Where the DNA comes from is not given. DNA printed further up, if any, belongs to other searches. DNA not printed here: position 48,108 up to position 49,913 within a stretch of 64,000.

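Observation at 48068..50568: Retron with N-terminally extended RT and a possible 2TM partner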

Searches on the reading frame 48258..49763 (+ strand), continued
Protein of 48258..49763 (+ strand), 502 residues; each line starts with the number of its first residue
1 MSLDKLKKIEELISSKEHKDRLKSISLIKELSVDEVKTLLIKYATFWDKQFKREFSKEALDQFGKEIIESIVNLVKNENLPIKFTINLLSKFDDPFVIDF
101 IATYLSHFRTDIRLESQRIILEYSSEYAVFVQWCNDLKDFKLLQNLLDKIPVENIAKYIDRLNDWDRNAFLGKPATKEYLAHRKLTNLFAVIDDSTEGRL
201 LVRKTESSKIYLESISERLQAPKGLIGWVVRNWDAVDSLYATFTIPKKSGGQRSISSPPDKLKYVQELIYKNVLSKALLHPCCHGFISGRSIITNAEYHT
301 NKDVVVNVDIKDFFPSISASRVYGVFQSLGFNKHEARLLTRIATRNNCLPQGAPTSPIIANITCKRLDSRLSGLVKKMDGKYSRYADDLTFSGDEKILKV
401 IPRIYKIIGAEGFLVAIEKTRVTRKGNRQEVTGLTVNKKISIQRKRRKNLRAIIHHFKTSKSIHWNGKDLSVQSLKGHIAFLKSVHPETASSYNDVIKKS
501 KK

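Call 73: search_protein_families(library=padloc, proteins=[L018:172-3369:+, L018:3383-5038:+, L018:5476-6981:+, L069:11-3214:+, L069:3214-5070:+, L069:5470-6912:+, L007:30-2825:+, L007:3463-5124:+, L061:464-3550:+, L061:3543-5186:+], max_evalue=0.00001)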
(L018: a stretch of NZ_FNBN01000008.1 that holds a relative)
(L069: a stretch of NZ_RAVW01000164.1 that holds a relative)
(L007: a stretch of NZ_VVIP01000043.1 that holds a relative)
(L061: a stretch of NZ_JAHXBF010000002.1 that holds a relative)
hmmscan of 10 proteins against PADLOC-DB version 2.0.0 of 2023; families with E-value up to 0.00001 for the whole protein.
L018:172-3369:+ (1066 aa): 4 families
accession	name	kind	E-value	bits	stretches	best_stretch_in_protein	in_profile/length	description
PDLC02973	WGR_XIII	-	0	1165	1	1-1062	1-971/973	-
PDLC02920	HEAT-ARM_XIII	-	8.7e-28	95.5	1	12-1056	9-367/370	-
PDLC02921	HEAT-ARM_XIII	-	3.7e-20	70.1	1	228-367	66-195/869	-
PDLC02922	HEAT-ARM_XIII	-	3.3e-10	37.4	0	858-937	253-332/564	-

L018:3383-5038:+ (552 aa): 1 family
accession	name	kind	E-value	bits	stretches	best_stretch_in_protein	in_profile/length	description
PDLC02972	SWIM_XIII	-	3.5e-241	799.2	1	1-547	1-507/509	-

L018:5476-6981:+ (502 aa): 46 families (the best 25 are shown)
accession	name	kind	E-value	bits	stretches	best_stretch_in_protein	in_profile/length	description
PDLC02956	RT_XIII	-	5.3e-193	640.3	1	4-500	11-464/469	-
PDLC02949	RT_other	-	5.1e-99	330.6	1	23-457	75-466/481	-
PDLC03740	RT_outgroup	-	3.9e-94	314.2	1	75-455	27-401/407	retron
PDLC02946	RT_III-A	-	9.8e-85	282.6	2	125-281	15-167/330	-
PDLC02945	RT_III-A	-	3.6e-80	267.7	1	126-455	22-354/362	-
PDLC02959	RT-Protease_XI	-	4.8e-80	267.9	1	148-448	12-307/510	single gene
PDLC02960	RT-Protease_XI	-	1.1e-79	266.8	1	149-449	11-305/506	single gene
PDLC02941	RT_II-A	-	1.3e-79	265.6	2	299-466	146-303/309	-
PDLC02942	RT_III-A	-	1.6e-79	265.5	1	123-455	21-331/341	-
PDLC02943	RT_III-A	-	5.6e-78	260.1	2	129-281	7-155/322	-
PDLC02944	RT_III-A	-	2.8e-77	259.3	1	126-475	24-384/597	-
PDLC02961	RT-TIR_XII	-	1.8e-74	249.4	2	149-281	19-151/475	single gene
PDLC02962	RT-TIR_XII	-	2.6e-74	248.8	2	149-281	19-149/478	single gene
PDLC02955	RT_X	-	9.2e-70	233.1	2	299-447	130-271/272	-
PDLC02966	RT-Toprim_I-C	-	9.7e-67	223.7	1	149-453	20-326/568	single gene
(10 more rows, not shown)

L069:11-3214:+ (1068 aa): 1 family
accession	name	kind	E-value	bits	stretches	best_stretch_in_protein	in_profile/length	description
PDLC02919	HEAT-ARM_XIII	-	4.7e-201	668.9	1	2-1064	1016-1970/1972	-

L069:3214-5070:+ (619 aa): 1 family
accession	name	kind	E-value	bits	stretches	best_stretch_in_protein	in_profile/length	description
PDLC02972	SWIM_XIII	-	7.9e-163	540.7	1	10-526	3-507/509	-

L069:5470-6912:+ (481 aa): 43 families (the best 25 are shown)
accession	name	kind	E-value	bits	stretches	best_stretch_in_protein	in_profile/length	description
PDLC02956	RT_XIII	-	4.4e-153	508.7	1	43-475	15-425/469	-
PDLC02949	RT_other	-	3.4e-87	291.6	1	26-435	52-425/481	-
PDLC03740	RT_outgroup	-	1.3e-83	279.5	1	62-463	6-395/407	retron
PDLC02959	RT-Protease_XI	-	1.4e-73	246.5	1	145-441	5-274/510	single gene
PDLC02960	RT-Protease_XI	-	2.2e-72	242.6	1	146-435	4-265/506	single gene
PDLC02962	RT-TIR_XII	-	1.9e-71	239.4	1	139-437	5-276/478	single gene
PDLC02961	RT-TIR_XII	-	3.5e-71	238.5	1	143-444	9-285/475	single gene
PDLC02946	RT_III-A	-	6.9e-67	223.9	1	137-474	23-328/330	-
PDLC02944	RT_III-A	-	4e-66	222.4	1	138-473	32-368/597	-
PDLC02941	RT_II-A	-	2.9e-63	211.9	2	306-470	149-293/309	-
PDLC02945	RT_III-A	-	6.1e-63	211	1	141-430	33-311/362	-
PDLC02966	RT-Toprim_I-C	-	7.1e-63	211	1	145-461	12-320/568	single gene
PDLC02963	RT-Toprim_I-C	-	4.1e-62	208.5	1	147-460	9-314/552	single gene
PDLC02943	RT_III-A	-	1.3e-61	206.3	1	140-435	14-270/322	-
PDLC02967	RT-Toprim_I-C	-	4.9e-58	195.2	1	148-458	6-296/549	single gene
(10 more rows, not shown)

L007:30-2825:+ (932 aa): 4 families
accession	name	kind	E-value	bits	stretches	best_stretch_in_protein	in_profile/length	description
PDLC02973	WGR_XIII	-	1.2e-268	892.5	1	1-931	143-972/973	-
PDLC02920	HEAT-ARM_XIII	-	1.2e-24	85.2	1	82-926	36-369/370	-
PDLC02921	HEAT-ARM_XIII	-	7.9e-14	49.1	1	104-157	94-147/869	-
PDLC02922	HEAT-ARM_XIII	-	2e-07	28.2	0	675-868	300-491/564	-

L007:3463-5124:+ (554 aa): 1 family
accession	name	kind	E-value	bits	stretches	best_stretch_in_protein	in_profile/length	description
PDLC02972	SWIM_XIII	-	2.8e-234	776.4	1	1-545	1-505/509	-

L061:464-3550:+ (1029 aa): 4 families
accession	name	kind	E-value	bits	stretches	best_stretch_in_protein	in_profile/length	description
PDLC02973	WGR_XIII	-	0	1145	1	1-1025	1-972/973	-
PDLC02920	HEAT-ARM_XIII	-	1.1e-40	138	1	244-964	24-350/370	-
PDLC02921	HEAT-ARM_XIII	-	3.3e-36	123.2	1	223-601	40-390/869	-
PDLC02922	HEAT-ARM_XIII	-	3.4e-22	77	2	333-515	135-296/564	-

L061:3543-5186:+ (548 aa): 1 family
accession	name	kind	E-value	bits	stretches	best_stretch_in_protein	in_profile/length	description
PDLC02972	SWIM_XIII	-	1.1e-236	784.3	1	1-543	1-504/509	-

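Call 82: find_encoding_contigs(protein=P0044, flank=5000, max_places=1)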
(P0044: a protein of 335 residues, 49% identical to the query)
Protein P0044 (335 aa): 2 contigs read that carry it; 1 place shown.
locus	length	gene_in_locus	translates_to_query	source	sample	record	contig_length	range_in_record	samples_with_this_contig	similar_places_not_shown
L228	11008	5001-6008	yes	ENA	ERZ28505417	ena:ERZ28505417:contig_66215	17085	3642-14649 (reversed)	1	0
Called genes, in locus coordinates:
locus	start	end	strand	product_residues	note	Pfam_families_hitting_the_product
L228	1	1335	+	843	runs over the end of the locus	PF04313:HSDR_N (faint), PF13588:HSDR_N_2 (weak), PF00270:DEAD, PF04851:ResIII, PF18766:SWI2_SNF2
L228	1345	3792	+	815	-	PF02384:N6_Mtase, PF07669:Eco57I (weak), PF01420:Methylase_S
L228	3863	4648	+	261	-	-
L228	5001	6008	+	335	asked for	PF00078:RVT_1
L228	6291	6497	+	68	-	-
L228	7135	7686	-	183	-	-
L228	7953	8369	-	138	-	-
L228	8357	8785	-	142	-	-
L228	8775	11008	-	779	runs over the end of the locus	PF08707:PriCT_2, PF13362:Toprim_3, PF13481:AAA_25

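Call 92: predict_structure(alignment_id=A1)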
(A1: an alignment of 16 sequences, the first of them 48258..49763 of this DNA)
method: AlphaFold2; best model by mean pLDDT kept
length: 502 residues; sequences in the alignment: 16
mean_pLDDT: 86.8   pTM: 0.50
mean pLDDT of the five models: 86.8, 86.8, 85.6, 85.0, 83.9
residues with pLDDT >= 90: 262; 70-90: 206; 50-70: 17; < 50: 17
segments of 3 or more residues with pLDDT < 50: 192-207
pLDDT, mean of each block of 10 residues (from residue 1): 80 90 90 92 86 94 93 90 95 94 83 93 94 88 91 92 80 87 83 39 45 85 85 84 83 86 93 91 86 88 92 93 93 90 93 93 95 96 94 94 96 90 82 72 79 91 89 87 78 88 55
secondary structure, 60 per line:
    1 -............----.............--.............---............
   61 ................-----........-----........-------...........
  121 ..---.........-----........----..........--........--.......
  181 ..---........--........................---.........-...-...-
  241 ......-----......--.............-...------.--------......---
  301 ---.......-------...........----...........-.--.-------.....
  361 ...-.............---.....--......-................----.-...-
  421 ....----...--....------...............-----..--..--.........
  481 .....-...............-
elements in order: H2-13 H18-30 H33-45 H49-76 H82-89 H95-102 H110-122 H126-134 H140-147 H152-161 H164-171 H174-182 H186-193 H196-219 H223-231 E241-246 E252-257 H260-272 H292-297 E304-310 H319-328 H333-343 H356-363 H365-377 E381-385 E388-393 H395-410 E421-424 E429-431 E434-437 H444-458 H472-485 H487-501
